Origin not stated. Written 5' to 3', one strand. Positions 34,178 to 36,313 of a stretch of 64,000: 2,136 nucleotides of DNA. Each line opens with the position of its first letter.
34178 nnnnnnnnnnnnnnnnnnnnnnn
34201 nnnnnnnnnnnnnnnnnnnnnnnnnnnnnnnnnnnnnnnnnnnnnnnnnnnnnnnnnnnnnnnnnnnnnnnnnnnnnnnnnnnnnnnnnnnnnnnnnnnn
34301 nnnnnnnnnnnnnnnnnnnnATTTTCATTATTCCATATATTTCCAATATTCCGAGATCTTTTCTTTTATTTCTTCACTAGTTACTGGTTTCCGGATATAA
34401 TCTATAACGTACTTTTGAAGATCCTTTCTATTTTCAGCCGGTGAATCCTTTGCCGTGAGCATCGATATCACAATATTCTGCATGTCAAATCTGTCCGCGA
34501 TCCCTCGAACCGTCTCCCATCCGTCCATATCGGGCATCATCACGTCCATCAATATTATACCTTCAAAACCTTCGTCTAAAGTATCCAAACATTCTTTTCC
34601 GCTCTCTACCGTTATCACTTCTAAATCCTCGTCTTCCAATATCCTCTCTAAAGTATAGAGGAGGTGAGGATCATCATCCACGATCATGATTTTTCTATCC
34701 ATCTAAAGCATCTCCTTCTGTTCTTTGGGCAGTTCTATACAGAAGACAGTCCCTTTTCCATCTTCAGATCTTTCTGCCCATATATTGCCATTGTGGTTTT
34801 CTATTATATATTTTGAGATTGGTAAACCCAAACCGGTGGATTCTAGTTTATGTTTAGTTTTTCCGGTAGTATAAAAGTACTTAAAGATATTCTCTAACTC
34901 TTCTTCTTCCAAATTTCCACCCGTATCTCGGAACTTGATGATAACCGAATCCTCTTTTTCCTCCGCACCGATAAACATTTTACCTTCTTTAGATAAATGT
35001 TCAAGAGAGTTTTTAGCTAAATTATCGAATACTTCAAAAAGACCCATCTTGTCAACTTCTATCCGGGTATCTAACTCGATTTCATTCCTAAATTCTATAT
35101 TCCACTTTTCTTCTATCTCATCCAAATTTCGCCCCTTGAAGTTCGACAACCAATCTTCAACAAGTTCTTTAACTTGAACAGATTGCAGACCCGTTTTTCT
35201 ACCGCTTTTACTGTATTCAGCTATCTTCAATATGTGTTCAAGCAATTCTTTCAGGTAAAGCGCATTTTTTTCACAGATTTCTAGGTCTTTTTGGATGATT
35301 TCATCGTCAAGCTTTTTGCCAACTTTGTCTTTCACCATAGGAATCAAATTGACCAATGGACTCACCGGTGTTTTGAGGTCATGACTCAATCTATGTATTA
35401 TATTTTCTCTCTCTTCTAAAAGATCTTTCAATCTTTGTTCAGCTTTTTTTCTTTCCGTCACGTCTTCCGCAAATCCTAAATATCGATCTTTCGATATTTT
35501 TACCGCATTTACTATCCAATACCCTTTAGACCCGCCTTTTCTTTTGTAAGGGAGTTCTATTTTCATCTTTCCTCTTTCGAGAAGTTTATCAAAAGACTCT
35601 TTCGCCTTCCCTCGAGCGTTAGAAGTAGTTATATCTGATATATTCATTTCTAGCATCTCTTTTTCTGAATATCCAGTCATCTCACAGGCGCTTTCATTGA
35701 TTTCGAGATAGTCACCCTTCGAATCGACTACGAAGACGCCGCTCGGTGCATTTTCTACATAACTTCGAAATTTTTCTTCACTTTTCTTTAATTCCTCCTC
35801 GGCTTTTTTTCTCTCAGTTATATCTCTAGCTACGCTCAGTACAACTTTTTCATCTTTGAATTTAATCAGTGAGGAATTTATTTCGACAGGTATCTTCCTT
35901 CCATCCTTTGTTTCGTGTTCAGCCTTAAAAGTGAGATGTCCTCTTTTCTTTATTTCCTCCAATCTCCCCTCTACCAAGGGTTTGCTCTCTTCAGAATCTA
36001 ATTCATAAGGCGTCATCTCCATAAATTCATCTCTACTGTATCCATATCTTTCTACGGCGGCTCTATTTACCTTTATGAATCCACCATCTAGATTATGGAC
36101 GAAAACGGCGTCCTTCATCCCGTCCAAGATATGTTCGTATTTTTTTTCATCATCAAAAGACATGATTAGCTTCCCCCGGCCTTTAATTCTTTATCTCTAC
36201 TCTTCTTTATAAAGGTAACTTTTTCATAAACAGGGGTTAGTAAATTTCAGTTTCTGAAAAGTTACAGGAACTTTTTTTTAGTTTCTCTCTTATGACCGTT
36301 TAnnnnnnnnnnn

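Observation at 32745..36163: Dedicated PAS-HK, REC, standalone CheB-methylesterase and CheF-like operon next to the canonical che cluster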

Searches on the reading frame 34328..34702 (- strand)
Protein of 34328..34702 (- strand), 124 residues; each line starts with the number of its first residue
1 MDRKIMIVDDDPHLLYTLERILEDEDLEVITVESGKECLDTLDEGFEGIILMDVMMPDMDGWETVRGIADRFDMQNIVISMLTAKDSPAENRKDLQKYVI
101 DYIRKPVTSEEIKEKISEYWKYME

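Call 3: search_protein_families(library=pfam, proteins=[window:34328-34702:-], max_evalue=0.01)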
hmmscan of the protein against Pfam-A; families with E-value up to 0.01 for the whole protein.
window:34328-34702:- (124 aa): 1 family
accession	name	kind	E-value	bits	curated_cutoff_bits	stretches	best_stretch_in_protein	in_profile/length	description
PF00072.30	Response_reg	-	3.6e-23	82.3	30.2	1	5-116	1-110/111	Response regulator receiver domain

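Call 4: search_protein_families(library=ncbifam, proteins=[window:34328-34702:-], max_evalue=0.01)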
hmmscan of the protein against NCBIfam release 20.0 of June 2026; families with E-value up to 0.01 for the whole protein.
window:34328-34702:- (124 aa): 96 families (the best 25 are shown)
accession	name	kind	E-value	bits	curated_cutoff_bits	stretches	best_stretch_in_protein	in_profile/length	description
NF007135.0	PRK09581.1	equivalog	1.7e-18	66.7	474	1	1-112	1-112/457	PleD family two-component system response regulator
NF053854.1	RespRegPhoBBctds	equivalog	1.4e-16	60.6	270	1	5-116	1-111/225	two-component system response regulator PhoB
NF040534.1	resp_reg_YycF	equivalog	2.4e-16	59.7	340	1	3-113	1-108/231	response regulator YycF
NF040689.1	MtrAB_MtrA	equivalog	5.5e-16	58.6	300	1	5-116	1-109/219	MtrAB system response regulator MtrA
NF008199.0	PRK10955.1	equivalog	2.7e-15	56.9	341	1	3-116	2-111/232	envelope stress response regulator transcription factor CpxR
TIGR02154.1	PhoB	equivalog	3.2e-15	56.1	296.2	1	1-120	1-120/226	phosphate regulon transcriptional regulator PhoB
NF007005.1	PRK09468.1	equivalog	2.6e-14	53.2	331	1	3-116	4-115/237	osmolarity response regulator transcription factor OmpR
NF045944.1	ResRegRpaBCyano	equivalog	3e-14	53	330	1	6-118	1-110/229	response regulator transcription factor RpaB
NF008318.0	PRK11107.1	equivalog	3.5e-14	51.9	890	1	4-121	669-786/920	two-component sensor histidine kinase BarA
NF001965.0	PRK00742.1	subfamily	5.4e-14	52.2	293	1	3-115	4-115/357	chemotaxis-specific protein-glutamate methyltransferase CheB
NF033120.0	vanR_FM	exception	5.6e-14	52.3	460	1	4-115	5-113/231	vancomycin resistance response regulator transcription factor, VanR-F/VanR-M family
NF006900.1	PRK09390.1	equivalog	7.5e-14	51.7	255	1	3-117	5-117/203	response regulator FixJ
NF033117.2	vanR_ACDEGLN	exception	1.1e-13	51.2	350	1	5-116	1-109/226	VanR-ABDEGLN family response regulator transcription factor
NF008176.1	PRK10923.1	equivalog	1.7e-13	50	620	1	4-111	5-110/469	nitrogen regulation protein NR(I)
NF041880.1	EPS_EpsF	equivalog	6.3e-13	48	900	1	8-117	1-111/492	response regulator EpsF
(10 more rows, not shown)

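Call 32: find_homologous_proteins(query=window:34328-34702:-, max_evalue=1e-8)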
Query window:34328-34702:- (124 aa): 142 proteins with E <= 1e-8 among 156 candidates; the best 120 are listed.
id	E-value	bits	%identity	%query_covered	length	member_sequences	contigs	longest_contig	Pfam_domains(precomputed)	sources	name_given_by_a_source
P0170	1.9e-74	265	100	100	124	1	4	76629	PF00072.31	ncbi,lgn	-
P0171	1.3e-57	211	73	100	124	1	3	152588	PF00072.31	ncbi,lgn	-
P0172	1.2e-50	188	70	98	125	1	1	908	PF00072.31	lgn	-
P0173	2.7e-50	187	66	98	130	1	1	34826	PF00072.31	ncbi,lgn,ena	-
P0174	6.9e-50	186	69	98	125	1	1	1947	PF00072.31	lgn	-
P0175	1.1e-49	185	65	98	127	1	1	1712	PF00072.31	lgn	-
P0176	2.3e-48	181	66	98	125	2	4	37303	PF00072.31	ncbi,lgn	-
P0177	2.8e-48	181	63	97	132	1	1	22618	PF00072.31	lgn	-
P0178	1.4e-47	178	69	98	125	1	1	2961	PF00072.31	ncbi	-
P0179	2.4e-46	174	66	96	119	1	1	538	PF00072.31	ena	-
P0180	3.1e-36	142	52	100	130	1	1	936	PF00072.31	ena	-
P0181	5.8e-36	141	51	99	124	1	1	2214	PF00072.31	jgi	-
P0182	1.4e-32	130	50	100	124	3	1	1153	PF00072.31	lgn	-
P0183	7.2e-32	128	51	100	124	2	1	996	PF00072.31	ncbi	-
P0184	1.2e-31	127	48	100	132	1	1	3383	PF00072.31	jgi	jgi:CheY-like chemotaxis protein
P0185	1.8e-31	126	48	100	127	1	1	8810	PF00072.31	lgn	-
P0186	1.9e-30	123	46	100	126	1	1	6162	PF00072.31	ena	-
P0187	2.3e-30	123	46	100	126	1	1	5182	PF00072.31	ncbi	-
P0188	2.8e-30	123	45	99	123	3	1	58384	PF00072.31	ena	-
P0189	3.6e-30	122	46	99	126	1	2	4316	PF00072.31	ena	-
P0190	5.3e-30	122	45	99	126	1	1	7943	PF00072.31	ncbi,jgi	-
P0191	7.2e-30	121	45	98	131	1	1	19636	PF00072.31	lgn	-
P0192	7.2e-30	121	47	98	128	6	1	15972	PF00072.31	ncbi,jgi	jgi:DNA-binding response OmpR family regulator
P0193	1.4e-29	120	47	99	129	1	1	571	PF00072.31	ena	-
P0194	1.6e-29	120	52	95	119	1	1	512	PF00072.31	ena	-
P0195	2.0e-29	120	49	90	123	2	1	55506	PF00072.31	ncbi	-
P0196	2.1e-29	120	46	96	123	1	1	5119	PF00072.31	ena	-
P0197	5.2e-29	119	48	100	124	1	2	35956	PF00072.31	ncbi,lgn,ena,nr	ncbi:MAG: response regulator [Chloroflexota bacterium]|nr:response regulator [Chloroflexota bacteriu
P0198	5.3e-29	118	45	100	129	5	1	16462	PF00072.31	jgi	jgi:DNA-binding response OmpR family regulator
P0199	7.0e-29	118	46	96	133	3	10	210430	PF00072.31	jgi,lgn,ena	-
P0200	8.8e-29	118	46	98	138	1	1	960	PF00072.31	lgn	-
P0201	1.1e-28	117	46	98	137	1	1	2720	PF00072.31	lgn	-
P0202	1.2e-28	117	45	96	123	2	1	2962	PF00072.31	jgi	jgi:CheY-like chemotaxis protein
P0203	2.1e-28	117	48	96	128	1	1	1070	PF00072.31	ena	-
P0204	2.2e-28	116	49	100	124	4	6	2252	PF00072.31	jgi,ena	-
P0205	2.7e-28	116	44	99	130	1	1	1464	PF00072.31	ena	-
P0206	3.8e-28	116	49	100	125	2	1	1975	PF00072.31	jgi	jgi:DNA-binding response OmpR family regulator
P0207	5.8e-28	115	43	100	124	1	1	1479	PF00072.31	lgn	-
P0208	7.3e-28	115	48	94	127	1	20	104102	PF00072.31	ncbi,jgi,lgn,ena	-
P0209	7.9e-28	115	45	99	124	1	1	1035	PF00072.31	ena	-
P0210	9.6e-28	114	46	100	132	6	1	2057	PF00072.31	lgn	-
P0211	1.0e-27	114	45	100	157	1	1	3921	PF00072.31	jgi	jgi:DNA-binding response OmpR family regulator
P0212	1.2e-27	114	46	100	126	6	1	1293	PF00072.31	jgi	-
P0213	1.2e-27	114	46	99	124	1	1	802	PF00072.31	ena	-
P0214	1.3e-27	114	44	100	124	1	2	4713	PF00072.31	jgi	-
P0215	2.0e-27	113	45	98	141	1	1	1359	PF00072.31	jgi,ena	-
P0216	2.1e-27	113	45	100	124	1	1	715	PF00072.31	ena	-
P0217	2.2e-27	113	44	100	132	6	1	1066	PF00072.31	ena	-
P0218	2.5e-27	113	46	100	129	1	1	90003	PF00072.31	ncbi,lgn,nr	ncbi:MAG: response regulator [Dehalococcoidia bacterium]|nr:response regulator [Dehalococcoidia bact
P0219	4.3e-27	112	44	98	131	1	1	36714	PF00072.31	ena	-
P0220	4.5e-27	112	43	100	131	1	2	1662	PF00072.31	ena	-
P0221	5.2e-27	112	44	100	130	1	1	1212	PF00072.31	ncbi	-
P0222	5.7e-27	112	45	96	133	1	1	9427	PF00072.31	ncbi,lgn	-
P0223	6.1e-27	112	45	99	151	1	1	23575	PF00072.31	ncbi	-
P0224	6.5e-27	112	43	99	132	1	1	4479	PF00072.31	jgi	-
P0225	7.6e-27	112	45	98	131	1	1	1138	PF00072.31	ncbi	-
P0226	7.9e-27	111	47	100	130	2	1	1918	PF00072.31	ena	-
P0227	1.4e-26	111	46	100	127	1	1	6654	PF00072.31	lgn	-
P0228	1.4e-26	111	44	96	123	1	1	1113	PF00072.31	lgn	-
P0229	1.6e-26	110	44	97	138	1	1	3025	PF00072.31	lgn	-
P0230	1.8e-26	110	44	100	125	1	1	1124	PF00072.31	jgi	jgi:CheY-like chemotaxis protein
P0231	2.1e-26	110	45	97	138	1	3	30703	PF00072.31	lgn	-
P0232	2.7e-26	110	45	96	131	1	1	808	PF00072.31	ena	-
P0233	3.2e-26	110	44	100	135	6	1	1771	PF00072.31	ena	-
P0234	3.4e-26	109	46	95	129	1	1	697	PF00072.31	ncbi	-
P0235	3.9e-26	109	45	96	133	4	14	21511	PF00072.31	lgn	-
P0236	4.2e-26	109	44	98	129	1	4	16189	PF00072.31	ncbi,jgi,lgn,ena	-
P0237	4.2e-26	109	46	96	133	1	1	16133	PF00072.31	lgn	-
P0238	4.3e-26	109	48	86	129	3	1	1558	PF00072.31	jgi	jgi:DNA-binding response OmpR family regulator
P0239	1.0e-25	108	42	98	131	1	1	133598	PF00072.31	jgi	jgi:CheY-like chemotaxis protein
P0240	1.6e-25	107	41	99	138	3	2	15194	PF00072.31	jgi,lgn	-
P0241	1.8e-25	107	41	99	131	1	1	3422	PF00072.31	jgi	jgi:CheY-like chemotaxis protein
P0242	2.1e-25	107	42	100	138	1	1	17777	PF00072.31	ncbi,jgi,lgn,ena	ncbi:MAG: response regulator [Dehalococcoidia bacterium]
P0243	2.5e-25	107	45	96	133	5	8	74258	PF00072.31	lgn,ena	-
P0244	2.5e-25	107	46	96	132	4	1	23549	PF00072.31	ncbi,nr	ncbi:MAG: response regulator [Desulfobacteraceae bacterium]|nr:response regulator [Desulfobacteracea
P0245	2.8e-25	106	45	96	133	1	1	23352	PF00072.31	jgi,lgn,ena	-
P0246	3.5e-25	106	41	99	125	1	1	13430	PF00072.31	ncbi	-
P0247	4.0e-25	106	45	98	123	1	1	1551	PF00072.31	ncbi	-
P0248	5.0e-25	106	45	96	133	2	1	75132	PF00072.31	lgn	-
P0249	5.6e-25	106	41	100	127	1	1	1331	PF00072.31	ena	-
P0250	7.4e-25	105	42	99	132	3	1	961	PF00072.31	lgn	-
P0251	8.2e-25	105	40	100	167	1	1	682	PF00072.31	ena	-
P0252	8.6e-25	105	45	100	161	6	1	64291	PF00072.31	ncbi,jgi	-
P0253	9.3e-25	105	44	100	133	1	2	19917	PF00072.31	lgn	-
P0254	1.2e-24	104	39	99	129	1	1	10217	PF00072.31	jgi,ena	-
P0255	1.7e-24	104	42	100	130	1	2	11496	PF00072.31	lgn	-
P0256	1.7e-24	104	42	96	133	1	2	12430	PF00072.31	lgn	-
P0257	1.9e-24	104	40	100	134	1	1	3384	PF00072.31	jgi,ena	-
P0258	2.0e-24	104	42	96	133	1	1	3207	PF00072.31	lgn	-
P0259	2.1e-24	104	42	98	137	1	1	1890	PF00072.31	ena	-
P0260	3.0e-24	103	40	100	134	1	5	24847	PF00072.31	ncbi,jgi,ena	-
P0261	3.7e-24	103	43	100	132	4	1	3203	PF00072.31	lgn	-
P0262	4.5e-24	103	43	94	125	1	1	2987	PF00072.31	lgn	-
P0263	7.5e-24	102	42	99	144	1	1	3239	PF00072.31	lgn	-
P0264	9.0e-24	102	41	98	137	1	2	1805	PF00072.31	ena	-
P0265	1.0e-23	101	40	100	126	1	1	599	PF00072.31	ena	-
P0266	2.2e-23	100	42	96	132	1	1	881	PF00072.31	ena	-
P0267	2.9e-23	100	41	96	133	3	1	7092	PF00072.31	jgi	jgi:DNA-binding response OmpR family regulator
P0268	3.2e-23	100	44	94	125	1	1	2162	PF00072.31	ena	-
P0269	3.4e-23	100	40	100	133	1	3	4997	PF00072.31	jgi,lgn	-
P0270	4.2e-23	99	44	94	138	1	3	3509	PF00072.31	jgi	jgi:DNA-binding response OmpR family regulator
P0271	4.6e-23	99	43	100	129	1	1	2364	PF00072.31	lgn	-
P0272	5.3e-23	99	45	85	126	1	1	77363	PF00072.31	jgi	-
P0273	5.6e-23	99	48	82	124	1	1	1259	PF00072.31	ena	-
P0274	6.7e-23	99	41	95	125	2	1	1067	PF00072.31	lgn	-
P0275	2.3e-22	97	40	99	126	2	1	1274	PF00072.31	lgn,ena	-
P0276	3.6e-22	96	44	87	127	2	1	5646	PF00072.31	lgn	-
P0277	9.1e-22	95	41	95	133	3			PF00072.31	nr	nr:response regulator [Pelotalea chapellei]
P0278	9.9e-20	89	42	85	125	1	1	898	PF00072.31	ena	-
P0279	3.4e-19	87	47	92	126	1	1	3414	PF00072.31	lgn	-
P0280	5.0e-19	86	47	92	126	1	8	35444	PF00072.31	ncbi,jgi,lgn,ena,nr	ncbi:MAG TPA: response regulator [Candidatus Thermoplasmatota archaeon]|nr:response regulator [Candi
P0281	6.0e-19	86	44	91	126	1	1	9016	PF00072.31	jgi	jgi:DNA-binding response OmpR family regulator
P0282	1.7e-18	85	43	92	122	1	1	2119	PF00072.31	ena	-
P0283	2.2e-18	84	44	95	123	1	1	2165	PF00072.31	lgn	-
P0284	1.1e-17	82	43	92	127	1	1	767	PF00072.31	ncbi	-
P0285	4.3e-17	80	44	90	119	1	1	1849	PF00072.31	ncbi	-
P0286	5.3e-17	80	44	90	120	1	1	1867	PF00072.31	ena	-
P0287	6.6e-17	79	40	92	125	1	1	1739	PF00072.31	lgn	-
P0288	1.5e-16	78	43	90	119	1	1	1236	PF00072.31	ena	-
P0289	2.3e-16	78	44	93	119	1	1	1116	PF00072.31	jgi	jgi:CheY-like chemotaxis protein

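Call 33: find_encoding_contigs(protein=P0188, flank=5000, max_places=1)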
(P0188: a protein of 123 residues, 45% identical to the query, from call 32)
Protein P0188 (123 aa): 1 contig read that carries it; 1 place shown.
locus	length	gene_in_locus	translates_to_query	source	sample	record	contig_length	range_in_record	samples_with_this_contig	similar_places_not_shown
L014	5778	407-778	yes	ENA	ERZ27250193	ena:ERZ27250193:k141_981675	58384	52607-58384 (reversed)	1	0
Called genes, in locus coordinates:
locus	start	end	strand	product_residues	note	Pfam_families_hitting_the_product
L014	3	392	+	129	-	?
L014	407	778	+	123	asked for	PF00072:Response_reg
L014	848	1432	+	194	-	PF01339:CheB_methylest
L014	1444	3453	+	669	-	PF00456:Transketolase_N, PF02779:Transket_pyr, PF02780:Transketolase_C, PF22613:Transketolase_C_1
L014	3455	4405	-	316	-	PF26233:NicX, PF02073:Peptidase_M29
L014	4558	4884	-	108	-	PF05402:PqqD (weak)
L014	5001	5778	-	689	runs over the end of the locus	PF03169:OPT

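Call 34: find_encoding_contigs(protein=P0199, flank=5000, max_places=1)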
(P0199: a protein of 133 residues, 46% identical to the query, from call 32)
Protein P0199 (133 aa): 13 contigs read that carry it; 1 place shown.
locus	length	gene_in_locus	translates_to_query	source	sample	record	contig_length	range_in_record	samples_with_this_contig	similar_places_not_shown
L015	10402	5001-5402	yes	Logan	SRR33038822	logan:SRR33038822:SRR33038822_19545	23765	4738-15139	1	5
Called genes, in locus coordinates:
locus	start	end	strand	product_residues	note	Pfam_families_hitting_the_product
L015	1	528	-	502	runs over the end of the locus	PF00474:SSF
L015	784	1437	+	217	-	PF12569:NatA_aux_su (faint), PF13428:TPR_14 (faint), PF07719:TPR_2 (faint), PF13181:TPR_8 (faint), PF13431:TPR_17 (faint), PF14559:TPR_19 (faint)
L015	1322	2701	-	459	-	PF08241:Methyltransf_11 (faint), PF13847:Methyltransf_31 (faint), PF01555:N6_N4_Mtase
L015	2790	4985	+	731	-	PF01590:GAF (weak), PF00989:PAS (weak), PF13426:PAS_9 (weak), PF08447:PAS_3 (weak), PF00512:HisKA, PF02518:HATPase_c, PF14501:HATPase_c_5 (weak)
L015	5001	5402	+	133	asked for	PF00072:Response_reg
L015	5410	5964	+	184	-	PF01339:CheB_methylest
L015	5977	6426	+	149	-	-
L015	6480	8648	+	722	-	PF13089:PP_kinase_N, PF02503:PP_kinase, PF17941:PP_kinase_C_1, PF13091:PLDc_2 (weak), PF13090:PP_kinase_C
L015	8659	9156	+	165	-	PF02075:RuvC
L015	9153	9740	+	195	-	PF01330:RuvA_N, PF14520:HHH_5, PF07499:RuvA_C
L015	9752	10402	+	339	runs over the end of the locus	PF05496:RuvB_N, PF00004:AAA, PF07728:AAA_5 (faint), PF17864:AAA_lid_4, PF05491:WHD_RuvB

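Call 35: find_encoding_contigs(protein=P0218, flank=5000, max_places=1)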
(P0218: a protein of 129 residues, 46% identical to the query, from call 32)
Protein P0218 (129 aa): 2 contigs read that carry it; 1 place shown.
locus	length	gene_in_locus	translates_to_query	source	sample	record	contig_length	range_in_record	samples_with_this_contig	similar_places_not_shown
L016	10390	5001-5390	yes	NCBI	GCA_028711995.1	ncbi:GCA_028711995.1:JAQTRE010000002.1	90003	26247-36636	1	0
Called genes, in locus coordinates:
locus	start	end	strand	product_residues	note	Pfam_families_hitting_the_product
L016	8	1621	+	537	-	-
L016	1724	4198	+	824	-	PF00672:HAMP (weak), PF00015:MCPsignal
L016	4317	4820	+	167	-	PF01584:CheW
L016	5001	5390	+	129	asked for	PF00072:Response_reg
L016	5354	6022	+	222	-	PF01339:CheB_methylest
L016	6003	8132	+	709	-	PF01627:Hpt, PF07194:P2, PF02895:H-kinase_dim, PF02518:HATPase_c, PF01584:CheW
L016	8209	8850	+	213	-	PF13690:CheX (weak)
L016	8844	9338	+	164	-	PF03975:CheD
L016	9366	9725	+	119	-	PF00072:Response_reg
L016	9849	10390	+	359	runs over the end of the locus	PF00072:Response_reg, PF01339:CheB_methylest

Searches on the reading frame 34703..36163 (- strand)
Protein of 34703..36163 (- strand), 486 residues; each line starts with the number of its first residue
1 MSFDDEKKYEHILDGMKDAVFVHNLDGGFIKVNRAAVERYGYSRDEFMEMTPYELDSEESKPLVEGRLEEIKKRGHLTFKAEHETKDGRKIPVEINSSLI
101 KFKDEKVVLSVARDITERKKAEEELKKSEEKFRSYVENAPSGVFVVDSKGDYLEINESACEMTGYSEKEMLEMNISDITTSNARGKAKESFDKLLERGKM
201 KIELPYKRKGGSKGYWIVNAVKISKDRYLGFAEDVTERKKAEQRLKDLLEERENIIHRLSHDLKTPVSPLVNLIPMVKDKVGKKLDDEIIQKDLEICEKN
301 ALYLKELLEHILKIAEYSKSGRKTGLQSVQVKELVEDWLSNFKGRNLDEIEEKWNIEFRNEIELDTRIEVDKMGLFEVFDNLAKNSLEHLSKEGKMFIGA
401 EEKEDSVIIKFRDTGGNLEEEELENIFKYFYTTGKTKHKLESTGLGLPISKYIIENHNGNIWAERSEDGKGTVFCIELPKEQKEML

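Call 3: search_protein_families(library=pfam, proteins=[window:34703-36163:-], max_evalue=0.01)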
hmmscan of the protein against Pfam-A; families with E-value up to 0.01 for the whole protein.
window:34703-36163:- (486 aa): 9 families
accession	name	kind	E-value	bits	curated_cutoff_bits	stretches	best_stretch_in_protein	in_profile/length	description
PF13426.13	PAS_9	-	2.2e-24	86.1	27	2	18-117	2-103/103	PAS domain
PF00989.32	PAS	-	7e-24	84.5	22.6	2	131-213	2-86/113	PAS fold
PF02518.31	HATPase_c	-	8.1e-23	81.4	26.4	1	371-481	2-110/111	Histidine kinase-, DNA gyrase B-, and HSP90-like ATPase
PF08448.16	PAS_4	-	6.9e-19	68.6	23.1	2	136-239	1-109/110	PAS fold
PF13188.13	PAS_8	-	9e-18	63.9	21.8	2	130-178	1-47/65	PAS domain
PF08447.18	PAS_3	-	3.2e-10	40.6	25.6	1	153-213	2-65/89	PAS fold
PF12860.13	PAS_7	-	2.1e-05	25.1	27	0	136-243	1-115/115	PAS fold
PF00512.31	HisKA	-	8.7e-05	22.9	26.9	1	252-315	2-61/66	His Kinase A (phospho-acceptor) domain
PF14501.12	HATPase_c_5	-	0.00068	20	22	1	374-466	5-91/102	GHKL domain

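Call 4: search_protein_families(library=ncbifam, proteins=[window:34703-36163:-], max_evalue=0.01)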
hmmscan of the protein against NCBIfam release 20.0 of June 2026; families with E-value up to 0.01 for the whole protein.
window:34703-36163:- (486 aa): 81 families (the best 25 are shown)
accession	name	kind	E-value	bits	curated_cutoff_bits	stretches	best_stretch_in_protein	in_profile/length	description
TIGR00229.1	sensory_box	domain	1.7e-48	163.9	22.9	2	5-125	3-126/126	PAS domain S-box protein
NF047874.1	MASE3_PAS_HK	subfamily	6.8e-48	163.9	560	2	117-483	252-628/655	MASE3 domain-containing sensor histidine kinase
NF046044.1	PnpS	equivalog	6e-45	153.9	400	1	120-479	45-390/390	two-component system histidine kinase PnpS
NF008468.0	PRK11360.1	equivalog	3.8e-43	147.8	646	2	136-484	274-612/616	two-component system sensor histidine kinase AtoS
NF008302.0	PRK11091.1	equivalog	5.8e-42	143.8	838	2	131-480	156-505/779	aerobic respiration two-component sensor histidine kinase ArcB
NF033092.0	HK_WalK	equivalog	7.2e-38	130.5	725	1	128-479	256-593/594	cell wall metabolism sensor histidine kinase WalK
TIGR02966.1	phoR_proteo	equivalog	3.9e-37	128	334.2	1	127-477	3-332/333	phosphate regulon sensor histidine kinase PhoR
NF045595.1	HK_scytonemin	equivalog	1.9e-34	119.1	865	2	114-480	266-635/637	scytonemin biosynthesis sensor histidine kinase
NF033091.0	HK_VanS_ACDEFG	equivalog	2.4e-33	115.5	400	1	240-479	61-293/293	vancomycin resistance histidine kinase VanS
NF041777.1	sens_FixL_Rhizob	equivalog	3e-27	95.4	850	1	93-482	84-483/485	sensor protein FixL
NF033093.1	HK_VicK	exception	1e-25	90.3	680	1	119-484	83-439/448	cell wall metabolism sensor histidine kinase VicK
NF041880.1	EPS_EpsF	equivalog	2.2e-25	89.1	900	1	126-479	140-492/492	response regulator EpsF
NF045911.1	TCSHisKinNblS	equivalog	7.3e-25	87.3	1000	1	121-479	257-619/621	two-component system sensor histidine kinase NblS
NF052573.1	HisKinEspAMyxo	equivalog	2.7e-24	85.2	1400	1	112-482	240-613/755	serine histidine kinase EspA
NF041735.1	hist_kin_RppB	equivalog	7.4e-24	84.3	400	1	260-479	224-438/438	two-component system sensor histidine kinase RppB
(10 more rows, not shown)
